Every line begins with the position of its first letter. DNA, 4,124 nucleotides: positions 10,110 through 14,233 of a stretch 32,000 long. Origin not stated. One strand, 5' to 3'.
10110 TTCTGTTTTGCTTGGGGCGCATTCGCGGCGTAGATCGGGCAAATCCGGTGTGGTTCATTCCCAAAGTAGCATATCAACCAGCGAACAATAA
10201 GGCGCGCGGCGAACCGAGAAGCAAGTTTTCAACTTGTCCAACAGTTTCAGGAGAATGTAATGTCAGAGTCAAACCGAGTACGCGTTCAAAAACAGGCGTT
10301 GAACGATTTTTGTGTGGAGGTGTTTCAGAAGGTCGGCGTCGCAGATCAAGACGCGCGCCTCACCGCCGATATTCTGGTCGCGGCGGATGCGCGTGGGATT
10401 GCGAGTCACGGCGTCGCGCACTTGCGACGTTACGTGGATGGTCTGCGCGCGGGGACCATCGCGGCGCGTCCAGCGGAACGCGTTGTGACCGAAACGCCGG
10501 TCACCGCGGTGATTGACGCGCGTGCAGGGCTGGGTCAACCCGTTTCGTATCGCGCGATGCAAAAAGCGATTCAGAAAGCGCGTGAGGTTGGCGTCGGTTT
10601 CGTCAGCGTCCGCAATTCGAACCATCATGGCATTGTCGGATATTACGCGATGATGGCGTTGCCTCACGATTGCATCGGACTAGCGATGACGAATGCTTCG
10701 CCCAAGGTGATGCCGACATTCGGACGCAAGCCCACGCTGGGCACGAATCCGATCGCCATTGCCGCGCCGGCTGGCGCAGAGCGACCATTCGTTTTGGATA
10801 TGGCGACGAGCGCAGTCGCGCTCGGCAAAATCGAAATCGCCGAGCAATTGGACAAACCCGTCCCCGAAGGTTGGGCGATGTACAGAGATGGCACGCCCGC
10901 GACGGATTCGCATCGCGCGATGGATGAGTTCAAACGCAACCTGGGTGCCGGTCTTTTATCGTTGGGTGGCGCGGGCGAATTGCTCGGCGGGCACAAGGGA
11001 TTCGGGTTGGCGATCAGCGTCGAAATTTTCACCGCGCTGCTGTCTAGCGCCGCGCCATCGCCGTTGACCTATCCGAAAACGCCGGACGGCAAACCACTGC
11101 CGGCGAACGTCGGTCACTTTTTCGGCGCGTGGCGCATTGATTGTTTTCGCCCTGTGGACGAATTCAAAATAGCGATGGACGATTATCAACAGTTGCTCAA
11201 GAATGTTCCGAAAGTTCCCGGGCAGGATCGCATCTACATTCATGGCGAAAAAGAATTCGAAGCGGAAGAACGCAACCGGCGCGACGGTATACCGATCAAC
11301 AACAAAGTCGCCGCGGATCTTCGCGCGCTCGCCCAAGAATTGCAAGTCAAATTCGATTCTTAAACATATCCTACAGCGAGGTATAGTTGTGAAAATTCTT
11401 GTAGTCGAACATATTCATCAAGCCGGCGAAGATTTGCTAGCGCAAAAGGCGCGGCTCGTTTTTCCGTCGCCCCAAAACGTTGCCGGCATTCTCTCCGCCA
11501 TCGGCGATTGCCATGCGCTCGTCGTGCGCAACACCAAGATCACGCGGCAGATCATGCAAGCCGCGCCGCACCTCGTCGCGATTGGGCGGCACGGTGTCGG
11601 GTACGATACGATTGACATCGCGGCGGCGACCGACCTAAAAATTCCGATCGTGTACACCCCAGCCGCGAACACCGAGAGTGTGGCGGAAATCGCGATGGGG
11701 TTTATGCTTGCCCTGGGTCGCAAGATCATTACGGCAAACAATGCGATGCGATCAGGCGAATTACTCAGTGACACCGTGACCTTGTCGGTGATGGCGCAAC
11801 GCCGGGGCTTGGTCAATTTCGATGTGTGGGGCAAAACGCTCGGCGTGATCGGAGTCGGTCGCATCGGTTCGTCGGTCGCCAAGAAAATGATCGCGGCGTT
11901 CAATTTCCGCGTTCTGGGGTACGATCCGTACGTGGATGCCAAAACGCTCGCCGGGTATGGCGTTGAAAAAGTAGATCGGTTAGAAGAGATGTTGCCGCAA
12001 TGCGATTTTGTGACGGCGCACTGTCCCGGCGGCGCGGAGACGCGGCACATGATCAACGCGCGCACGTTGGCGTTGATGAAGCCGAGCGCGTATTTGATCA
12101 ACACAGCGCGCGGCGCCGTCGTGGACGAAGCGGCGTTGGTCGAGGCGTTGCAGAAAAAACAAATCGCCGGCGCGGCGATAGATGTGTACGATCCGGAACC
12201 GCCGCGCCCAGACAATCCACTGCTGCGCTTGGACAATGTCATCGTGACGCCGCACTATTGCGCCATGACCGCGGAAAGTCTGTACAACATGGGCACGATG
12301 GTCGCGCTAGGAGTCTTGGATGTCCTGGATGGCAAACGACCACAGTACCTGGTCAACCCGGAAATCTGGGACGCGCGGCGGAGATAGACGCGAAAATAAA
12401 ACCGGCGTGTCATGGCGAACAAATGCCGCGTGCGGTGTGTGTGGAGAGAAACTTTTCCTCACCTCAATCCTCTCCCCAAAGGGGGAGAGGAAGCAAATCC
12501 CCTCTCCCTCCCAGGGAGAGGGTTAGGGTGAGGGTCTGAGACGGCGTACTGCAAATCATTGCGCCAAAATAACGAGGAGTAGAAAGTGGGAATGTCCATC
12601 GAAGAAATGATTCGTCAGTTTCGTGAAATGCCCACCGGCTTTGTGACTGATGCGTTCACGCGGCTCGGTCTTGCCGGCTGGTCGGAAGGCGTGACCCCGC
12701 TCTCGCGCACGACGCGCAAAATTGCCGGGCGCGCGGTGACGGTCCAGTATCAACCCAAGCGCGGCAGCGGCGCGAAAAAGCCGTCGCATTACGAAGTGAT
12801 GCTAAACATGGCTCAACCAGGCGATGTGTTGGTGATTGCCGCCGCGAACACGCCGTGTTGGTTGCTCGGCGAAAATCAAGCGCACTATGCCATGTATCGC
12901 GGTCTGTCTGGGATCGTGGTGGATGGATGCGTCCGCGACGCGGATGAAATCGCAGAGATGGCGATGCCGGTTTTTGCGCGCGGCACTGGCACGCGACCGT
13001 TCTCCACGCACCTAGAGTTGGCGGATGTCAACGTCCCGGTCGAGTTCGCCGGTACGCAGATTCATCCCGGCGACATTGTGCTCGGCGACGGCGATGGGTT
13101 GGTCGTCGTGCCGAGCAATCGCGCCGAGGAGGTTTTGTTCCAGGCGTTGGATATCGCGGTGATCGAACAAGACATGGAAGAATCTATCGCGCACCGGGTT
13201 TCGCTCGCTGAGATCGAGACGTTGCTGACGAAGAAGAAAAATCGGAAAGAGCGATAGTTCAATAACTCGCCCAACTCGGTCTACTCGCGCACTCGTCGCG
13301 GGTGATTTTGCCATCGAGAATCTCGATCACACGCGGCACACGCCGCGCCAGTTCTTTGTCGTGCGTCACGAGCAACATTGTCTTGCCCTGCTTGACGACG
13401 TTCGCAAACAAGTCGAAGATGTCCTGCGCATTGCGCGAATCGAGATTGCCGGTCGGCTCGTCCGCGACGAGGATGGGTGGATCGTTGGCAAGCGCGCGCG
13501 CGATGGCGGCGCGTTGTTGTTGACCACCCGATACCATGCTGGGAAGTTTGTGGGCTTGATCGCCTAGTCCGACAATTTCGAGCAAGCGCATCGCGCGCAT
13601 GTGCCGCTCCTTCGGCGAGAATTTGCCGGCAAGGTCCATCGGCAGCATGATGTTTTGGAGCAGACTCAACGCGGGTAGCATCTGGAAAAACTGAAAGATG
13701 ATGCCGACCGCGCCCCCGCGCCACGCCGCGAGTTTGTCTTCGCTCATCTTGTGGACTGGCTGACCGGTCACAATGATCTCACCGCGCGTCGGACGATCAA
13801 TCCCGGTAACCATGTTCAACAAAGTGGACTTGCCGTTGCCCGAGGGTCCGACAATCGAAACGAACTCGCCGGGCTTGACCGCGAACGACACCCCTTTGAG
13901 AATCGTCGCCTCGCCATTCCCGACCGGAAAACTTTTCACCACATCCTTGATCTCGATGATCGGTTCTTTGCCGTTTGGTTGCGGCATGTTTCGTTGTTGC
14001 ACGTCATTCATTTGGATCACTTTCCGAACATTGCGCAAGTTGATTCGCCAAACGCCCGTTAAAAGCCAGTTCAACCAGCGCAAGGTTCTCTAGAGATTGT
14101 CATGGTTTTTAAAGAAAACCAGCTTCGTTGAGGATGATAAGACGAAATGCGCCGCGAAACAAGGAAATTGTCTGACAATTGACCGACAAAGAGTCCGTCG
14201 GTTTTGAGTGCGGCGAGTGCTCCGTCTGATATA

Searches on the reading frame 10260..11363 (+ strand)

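Call 79: search_protein_families(library=pfam, proteins=[window:10260-11363:+], max_evalue=0.00001)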
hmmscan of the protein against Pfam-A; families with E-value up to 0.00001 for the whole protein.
window:10260-11363:+ (367 aa): 1 family
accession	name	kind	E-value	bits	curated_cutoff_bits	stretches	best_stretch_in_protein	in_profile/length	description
PF02615.19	Ldh_2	-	3.1e-117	391.8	38.8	1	10-354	2-332/333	Malate/L-lactate dehydrogenase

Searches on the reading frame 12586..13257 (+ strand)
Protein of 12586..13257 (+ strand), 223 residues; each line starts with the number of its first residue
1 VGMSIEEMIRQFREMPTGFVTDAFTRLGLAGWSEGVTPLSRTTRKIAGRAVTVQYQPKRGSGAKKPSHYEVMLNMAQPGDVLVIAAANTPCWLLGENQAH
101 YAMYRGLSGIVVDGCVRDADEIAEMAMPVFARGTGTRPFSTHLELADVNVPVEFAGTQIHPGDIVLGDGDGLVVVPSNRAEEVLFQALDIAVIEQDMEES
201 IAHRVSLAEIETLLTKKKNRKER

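Call 79: search_protein_families(library=pfam, proteins=[window:12586-13257:+], max_evalue=0.00001)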
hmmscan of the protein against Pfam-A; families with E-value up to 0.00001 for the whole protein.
window:12586-13257:+ (223 aa): 1 family
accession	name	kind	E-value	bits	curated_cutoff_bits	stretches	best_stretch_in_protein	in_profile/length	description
PF03737.21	RraA-like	-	8.2e-38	130.4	24.5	1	20-174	4-152/152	Aldolase/RraA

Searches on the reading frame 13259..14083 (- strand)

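Call 15: search_protein_families(library=pfam, proteins=[window:13259-14083:-])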
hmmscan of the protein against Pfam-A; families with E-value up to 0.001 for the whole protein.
window:13259-14083:- (274 aa): 3 families
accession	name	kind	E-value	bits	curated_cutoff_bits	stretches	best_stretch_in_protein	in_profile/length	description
PF00005.33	ABC_tran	-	1.6e-33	116.6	25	1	62-211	1-136/137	ABC transporter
PF00350.29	Dynamin_N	-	0.00017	22.1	27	1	75-111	1-37/168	Dynamin family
PF02463.25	SMC_N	-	0.00017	21.5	40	0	181-255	134-211/220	RecF/RecN/SMC N terminal domain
